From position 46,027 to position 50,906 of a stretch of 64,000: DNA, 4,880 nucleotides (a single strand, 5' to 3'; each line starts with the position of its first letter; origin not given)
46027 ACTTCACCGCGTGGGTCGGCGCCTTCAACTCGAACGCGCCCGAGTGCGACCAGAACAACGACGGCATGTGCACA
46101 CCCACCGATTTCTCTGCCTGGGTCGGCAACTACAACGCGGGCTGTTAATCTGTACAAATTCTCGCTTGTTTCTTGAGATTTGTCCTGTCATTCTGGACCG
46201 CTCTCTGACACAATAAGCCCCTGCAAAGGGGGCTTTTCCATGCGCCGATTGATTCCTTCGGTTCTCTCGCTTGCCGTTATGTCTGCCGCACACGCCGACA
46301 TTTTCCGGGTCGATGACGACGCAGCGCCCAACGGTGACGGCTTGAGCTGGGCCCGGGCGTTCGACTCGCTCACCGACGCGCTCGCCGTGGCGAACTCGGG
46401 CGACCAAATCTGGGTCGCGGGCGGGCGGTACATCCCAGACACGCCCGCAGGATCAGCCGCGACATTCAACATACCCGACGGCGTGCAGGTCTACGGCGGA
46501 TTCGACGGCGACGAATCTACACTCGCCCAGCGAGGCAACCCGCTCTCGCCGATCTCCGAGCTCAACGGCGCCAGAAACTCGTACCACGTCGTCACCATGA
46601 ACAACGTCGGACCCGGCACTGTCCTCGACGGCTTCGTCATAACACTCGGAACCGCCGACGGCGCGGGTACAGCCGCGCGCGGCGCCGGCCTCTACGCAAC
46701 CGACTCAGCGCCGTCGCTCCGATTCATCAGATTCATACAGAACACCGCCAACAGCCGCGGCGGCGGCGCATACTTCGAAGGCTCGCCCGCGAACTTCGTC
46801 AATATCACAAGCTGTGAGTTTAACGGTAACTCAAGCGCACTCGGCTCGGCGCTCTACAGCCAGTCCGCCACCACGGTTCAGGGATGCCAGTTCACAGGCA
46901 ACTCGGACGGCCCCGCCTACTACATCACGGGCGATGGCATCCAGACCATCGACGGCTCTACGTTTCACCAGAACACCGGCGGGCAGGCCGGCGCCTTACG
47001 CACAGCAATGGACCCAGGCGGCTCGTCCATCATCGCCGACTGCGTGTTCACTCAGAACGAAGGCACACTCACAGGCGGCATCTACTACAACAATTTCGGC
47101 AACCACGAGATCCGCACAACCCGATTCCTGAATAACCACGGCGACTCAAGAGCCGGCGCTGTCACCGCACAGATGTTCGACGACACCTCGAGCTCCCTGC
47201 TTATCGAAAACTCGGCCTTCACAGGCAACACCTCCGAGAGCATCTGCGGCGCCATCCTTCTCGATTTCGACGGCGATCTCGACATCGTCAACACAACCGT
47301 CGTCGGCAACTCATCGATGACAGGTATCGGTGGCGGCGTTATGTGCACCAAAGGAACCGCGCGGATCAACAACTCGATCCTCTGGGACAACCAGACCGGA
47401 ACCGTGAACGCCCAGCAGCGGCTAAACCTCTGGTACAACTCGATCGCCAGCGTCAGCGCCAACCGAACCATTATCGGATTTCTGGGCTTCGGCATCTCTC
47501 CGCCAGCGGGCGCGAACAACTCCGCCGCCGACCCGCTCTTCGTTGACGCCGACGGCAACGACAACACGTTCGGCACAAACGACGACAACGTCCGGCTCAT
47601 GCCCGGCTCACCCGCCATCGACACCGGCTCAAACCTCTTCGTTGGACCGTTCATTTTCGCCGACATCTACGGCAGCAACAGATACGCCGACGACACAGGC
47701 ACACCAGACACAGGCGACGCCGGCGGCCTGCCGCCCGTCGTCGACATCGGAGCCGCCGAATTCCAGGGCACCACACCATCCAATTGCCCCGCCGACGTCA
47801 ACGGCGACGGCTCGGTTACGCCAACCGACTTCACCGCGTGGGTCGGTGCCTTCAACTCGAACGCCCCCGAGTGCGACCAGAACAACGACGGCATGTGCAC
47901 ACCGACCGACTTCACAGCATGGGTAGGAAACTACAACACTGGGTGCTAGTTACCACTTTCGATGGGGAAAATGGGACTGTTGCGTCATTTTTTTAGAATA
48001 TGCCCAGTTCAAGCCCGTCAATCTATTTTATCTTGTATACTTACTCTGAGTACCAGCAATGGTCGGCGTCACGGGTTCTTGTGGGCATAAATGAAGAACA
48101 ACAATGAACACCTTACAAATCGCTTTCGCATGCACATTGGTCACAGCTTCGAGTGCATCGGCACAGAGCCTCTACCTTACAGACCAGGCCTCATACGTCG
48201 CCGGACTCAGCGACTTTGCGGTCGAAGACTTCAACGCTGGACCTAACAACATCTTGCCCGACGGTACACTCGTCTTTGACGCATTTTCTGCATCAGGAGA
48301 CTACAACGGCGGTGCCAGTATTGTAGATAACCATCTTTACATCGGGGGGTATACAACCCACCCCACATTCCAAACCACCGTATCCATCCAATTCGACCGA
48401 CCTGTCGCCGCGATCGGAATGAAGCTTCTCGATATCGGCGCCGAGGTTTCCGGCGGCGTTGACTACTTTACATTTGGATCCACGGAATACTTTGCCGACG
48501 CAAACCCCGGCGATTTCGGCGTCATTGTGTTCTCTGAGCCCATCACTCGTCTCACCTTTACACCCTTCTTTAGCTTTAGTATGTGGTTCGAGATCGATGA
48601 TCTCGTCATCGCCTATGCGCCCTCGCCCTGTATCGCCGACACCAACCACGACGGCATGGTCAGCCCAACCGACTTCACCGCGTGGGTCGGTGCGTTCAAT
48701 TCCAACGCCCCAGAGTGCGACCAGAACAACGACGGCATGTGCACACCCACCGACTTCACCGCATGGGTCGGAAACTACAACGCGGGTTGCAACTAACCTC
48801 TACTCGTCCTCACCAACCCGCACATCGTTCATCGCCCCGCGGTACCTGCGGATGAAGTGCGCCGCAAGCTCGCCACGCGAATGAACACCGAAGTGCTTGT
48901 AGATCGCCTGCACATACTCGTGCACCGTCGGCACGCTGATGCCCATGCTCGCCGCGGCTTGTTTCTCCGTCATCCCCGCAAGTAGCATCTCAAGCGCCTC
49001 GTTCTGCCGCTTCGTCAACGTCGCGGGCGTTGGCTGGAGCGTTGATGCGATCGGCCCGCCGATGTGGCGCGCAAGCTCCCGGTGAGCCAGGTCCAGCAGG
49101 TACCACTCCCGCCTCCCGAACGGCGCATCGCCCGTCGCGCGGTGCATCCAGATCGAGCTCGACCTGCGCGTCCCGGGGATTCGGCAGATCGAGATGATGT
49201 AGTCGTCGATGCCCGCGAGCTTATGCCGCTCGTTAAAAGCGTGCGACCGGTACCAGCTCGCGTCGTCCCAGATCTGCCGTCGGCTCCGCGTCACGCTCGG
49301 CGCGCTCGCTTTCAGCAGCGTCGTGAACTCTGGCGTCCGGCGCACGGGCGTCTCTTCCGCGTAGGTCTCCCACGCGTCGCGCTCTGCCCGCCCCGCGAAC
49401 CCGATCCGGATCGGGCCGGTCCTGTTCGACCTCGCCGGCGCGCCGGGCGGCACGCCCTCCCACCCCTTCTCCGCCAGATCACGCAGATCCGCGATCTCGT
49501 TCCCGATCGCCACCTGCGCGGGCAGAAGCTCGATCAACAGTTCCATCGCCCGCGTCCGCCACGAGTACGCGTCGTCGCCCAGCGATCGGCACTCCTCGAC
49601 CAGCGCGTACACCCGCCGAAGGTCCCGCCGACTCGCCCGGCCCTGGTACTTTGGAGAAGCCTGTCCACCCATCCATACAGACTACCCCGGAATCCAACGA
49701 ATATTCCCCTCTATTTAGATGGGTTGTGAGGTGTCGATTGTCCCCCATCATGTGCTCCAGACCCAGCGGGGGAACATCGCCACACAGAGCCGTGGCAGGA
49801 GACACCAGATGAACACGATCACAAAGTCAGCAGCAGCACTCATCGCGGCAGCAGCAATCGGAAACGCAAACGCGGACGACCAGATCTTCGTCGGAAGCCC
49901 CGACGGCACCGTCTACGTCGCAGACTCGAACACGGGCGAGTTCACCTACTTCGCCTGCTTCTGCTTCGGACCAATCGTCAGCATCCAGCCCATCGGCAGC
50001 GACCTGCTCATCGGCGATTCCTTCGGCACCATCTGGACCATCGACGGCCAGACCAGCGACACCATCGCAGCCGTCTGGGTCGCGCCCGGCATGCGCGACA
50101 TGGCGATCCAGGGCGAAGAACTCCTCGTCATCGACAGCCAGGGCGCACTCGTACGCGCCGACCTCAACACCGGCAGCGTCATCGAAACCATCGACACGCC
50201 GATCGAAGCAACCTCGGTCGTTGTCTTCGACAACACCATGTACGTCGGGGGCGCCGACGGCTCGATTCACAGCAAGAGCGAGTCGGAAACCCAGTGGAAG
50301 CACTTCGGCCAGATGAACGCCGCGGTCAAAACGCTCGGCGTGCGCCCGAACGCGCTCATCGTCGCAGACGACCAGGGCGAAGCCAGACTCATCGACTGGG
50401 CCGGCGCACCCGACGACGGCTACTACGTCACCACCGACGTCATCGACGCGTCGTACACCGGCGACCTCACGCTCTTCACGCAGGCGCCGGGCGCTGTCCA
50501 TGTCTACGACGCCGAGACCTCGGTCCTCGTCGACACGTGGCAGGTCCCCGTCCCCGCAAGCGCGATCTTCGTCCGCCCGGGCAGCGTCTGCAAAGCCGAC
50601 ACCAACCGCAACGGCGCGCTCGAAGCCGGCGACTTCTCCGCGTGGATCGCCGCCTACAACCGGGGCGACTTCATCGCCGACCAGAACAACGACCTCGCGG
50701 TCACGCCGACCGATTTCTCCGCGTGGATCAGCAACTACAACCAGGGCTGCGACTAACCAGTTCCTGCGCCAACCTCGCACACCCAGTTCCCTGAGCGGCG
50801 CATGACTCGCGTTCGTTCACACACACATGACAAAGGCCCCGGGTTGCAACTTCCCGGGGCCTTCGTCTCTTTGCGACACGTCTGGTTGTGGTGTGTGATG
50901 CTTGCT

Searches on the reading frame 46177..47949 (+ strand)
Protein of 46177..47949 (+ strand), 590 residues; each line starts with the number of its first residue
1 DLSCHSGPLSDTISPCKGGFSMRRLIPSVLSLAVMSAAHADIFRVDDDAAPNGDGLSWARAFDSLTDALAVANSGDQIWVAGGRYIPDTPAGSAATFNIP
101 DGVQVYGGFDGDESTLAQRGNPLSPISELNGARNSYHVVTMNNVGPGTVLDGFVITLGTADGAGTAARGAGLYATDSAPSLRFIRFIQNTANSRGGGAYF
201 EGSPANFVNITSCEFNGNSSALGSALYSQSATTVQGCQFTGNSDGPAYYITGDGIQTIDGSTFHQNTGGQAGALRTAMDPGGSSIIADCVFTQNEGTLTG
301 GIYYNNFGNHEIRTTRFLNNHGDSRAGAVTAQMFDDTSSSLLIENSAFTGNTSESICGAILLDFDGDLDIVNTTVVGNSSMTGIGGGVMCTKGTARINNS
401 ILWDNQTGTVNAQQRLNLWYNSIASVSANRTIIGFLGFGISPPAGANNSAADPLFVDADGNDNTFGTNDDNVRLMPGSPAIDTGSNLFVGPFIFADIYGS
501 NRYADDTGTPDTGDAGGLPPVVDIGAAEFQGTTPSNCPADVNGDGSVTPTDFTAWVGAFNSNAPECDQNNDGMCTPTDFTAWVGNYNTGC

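Call 67: search_protein_families(library=pfam, proteins=[window:46177-47949:+], max_evalue=0.0001)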
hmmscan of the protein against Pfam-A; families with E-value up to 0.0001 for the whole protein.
window:46177-47949:+ (590 aa): 1 family
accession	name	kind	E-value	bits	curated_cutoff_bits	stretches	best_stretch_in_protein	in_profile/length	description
PF13229.12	Beta_helix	-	8.7e-09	35.6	25.9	2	175-310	29-151/158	Right handed beta helix region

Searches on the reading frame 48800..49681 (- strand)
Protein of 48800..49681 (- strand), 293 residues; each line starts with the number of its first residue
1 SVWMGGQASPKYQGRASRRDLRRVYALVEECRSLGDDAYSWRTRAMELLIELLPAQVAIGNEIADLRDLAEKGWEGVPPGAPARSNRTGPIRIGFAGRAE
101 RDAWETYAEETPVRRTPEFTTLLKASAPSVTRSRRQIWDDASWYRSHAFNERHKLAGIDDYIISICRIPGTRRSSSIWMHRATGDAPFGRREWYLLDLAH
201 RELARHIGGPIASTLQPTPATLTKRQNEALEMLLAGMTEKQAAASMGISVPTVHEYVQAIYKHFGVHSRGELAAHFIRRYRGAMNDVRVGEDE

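Call 67: search_protein_families(library=pfam, proteins=[window:48800-49681:-], max_evalue=0.0001)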
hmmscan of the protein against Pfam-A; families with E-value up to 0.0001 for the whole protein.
window:48800-49681:- (293 aa): 2 families
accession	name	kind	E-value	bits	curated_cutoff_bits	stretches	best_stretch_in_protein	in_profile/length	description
PF00196.25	GerE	-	5.4e-12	45.6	23.5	1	221-274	2-55/57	Bacterial regulatory proteins, luxR family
PF08281.18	Sigma70_r4_2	-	6.5e-06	26.1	25.7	1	221-262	10-52/54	Sigma-70, region 4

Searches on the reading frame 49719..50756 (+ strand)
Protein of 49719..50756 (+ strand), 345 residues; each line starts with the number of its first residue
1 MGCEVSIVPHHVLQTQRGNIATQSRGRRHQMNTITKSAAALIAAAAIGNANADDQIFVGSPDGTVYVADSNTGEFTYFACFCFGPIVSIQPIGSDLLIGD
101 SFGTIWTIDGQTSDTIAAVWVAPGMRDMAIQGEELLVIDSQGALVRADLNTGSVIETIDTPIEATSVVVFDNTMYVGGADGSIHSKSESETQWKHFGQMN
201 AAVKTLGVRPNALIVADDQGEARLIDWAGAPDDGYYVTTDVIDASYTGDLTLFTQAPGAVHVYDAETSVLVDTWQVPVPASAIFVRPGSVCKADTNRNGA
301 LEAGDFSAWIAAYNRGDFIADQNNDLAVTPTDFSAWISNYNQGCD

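Call 67: search_protein_families(library=pfam, proteins=[window:49719-50756:+], max_evalue=0.0001)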
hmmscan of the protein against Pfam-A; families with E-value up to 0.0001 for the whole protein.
window:49719-50756:+ (345 aa): 2 families
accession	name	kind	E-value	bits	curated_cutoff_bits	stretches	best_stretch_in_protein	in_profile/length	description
PF13570.13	Beta-prop_ACSF4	-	4.5e-05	23.4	133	0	133-204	19-94/329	Beta-alanine-activating enzyme, beta-propeller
PF17005.11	WD40_like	-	5.3e-05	23.2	40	0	130-189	51-110/301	WD40-like domain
